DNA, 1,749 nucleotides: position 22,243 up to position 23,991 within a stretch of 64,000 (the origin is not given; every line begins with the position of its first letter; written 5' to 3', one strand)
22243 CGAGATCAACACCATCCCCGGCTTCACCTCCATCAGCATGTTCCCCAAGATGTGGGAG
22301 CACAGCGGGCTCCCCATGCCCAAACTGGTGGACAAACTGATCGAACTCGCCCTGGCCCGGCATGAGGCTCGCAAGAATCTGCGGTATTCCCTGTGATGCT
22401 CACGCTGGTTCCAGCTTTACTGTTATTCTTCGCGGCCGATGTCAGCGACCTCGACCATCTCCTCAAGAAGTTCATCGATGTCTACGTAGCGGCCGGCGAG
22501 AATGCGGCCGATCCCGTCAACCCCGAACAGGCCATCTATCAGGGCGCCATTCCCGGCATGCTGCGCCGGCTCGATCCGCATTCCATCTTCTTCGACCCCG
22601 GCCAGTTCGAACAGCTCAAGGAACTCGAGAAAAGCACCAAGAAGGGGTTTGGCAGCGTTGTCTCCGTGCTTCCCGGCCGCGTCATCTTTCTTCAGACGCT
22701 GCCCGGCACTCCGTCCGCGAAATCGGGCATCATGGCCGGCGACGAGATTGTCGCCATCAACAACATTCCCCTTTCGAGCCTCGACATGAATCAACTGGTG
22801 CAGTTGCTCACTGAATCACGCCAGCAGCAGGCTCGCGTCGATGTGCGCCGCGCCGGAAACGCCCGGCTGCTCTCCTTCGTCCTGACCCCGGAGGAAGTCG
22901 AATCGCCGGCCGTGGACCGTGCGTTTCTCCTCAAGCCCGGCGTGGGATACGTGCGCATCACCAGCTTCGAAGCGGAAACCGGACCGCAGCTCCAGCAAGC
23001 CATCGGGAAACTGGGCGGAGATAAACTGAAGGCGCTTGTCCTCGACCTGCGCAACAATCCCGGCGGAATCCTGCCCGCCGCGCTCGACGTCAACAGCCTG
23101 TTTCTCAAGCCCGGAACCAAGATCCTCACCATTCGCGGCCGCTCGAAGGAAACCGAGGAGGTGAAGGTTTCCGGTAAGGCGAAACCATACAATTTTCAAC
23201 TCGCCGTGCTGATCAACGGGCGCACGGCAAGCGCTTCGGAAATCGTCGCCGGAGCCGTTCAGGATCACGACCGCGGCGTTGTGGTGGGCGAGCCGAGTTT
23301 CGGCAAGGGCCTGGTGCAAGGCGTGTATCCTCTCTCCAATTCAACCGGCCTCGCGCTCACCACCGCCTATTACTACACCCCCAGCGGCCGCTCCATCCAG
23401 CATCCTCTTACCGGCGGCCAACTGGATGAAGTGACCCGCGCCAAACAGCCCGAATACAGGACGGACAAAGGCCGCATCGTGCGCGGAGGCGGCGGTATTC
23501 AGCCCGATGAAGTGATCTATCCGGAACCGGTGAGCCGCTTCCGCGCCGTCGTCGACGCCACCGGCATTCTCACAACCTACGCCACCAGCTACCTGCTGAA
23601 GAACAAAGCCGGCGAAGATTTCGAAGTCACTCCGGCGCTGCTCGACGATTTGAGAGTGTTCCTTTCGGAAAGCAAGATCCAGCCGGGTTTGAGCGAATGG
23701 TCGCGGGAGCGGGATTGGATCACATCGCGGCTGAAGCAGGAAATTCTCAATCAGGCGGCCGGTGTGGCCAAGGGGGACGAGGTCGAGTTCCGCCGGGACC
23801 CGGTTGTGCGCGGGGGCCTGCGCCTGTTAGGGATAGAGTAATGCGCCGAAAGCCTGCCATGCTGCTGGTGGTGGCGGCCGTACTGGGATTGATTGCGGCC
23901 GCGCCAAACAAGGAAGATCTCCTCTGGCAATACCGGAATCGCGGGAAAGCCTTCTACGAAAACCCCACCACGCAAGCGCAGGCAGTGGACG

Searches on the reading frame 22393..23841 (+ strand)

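Call 48: search_protein_families(library=ncbifam, proteins=[window:22393-23841:+], max_evalue=1e-10)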
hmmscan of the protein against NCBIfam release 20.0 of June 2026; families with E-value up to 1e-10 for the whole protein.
window:22393-23841:+ (482 aa): 10 families
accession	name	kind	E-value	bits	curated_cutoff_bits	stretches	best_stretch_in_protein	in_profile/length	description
TIGR00225.1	prc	subfamily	3.6e-72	243.2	218.6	1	41-337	7-305/335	C-terminal processing peptidase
TIGR03900.1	prc_long_Delta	hypoth_equivalog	6.2e-68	229.7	660.95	1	15-337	71-395/973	MXAN_5808 family serine peptidase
NF045589.1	Cterm_S41_CtpB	exception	1.1e-57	195.6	633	1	52-337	84-371/416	carboxyl-terminal processing protease CtpB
NF045590.1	Cterm_S41_CtpC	exception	2.2e-55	188.1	665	1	49-338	81-370/418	carboxyl-terminal processing protease CtpC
NF045588.1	Cterm_S41_CtpA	exception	1.8e-52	178.6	625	1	41-337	68-367/401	carboxyl-terminal processing protease CtpA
NF052377.1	lmo1851_S41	exception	2.2e-49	168.4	725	1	25-336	48-357/468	lmo1851 family serine protease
NF045591.1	Cterm_S41_CtpZ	exception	3.6e-48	164.3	525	1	48-337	75-365/403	carboxyl-terminal processing protease CtpZ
NF051464.1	tail_spec_CT441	exception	1.3e-36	126.5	700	1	46-337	209-516/645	tail-specific protease Tsp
NF008388.1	PRK11186.1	exception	4.6e-29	101.3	825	1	47-311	209-483/663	carboxy terminal-processing peptidase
NF058627.1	S41_Gfo1087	equivalog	2.4e-12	46.5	455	0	102-305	140-366/489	GFO_1087 family putative carboxy terminal peptidase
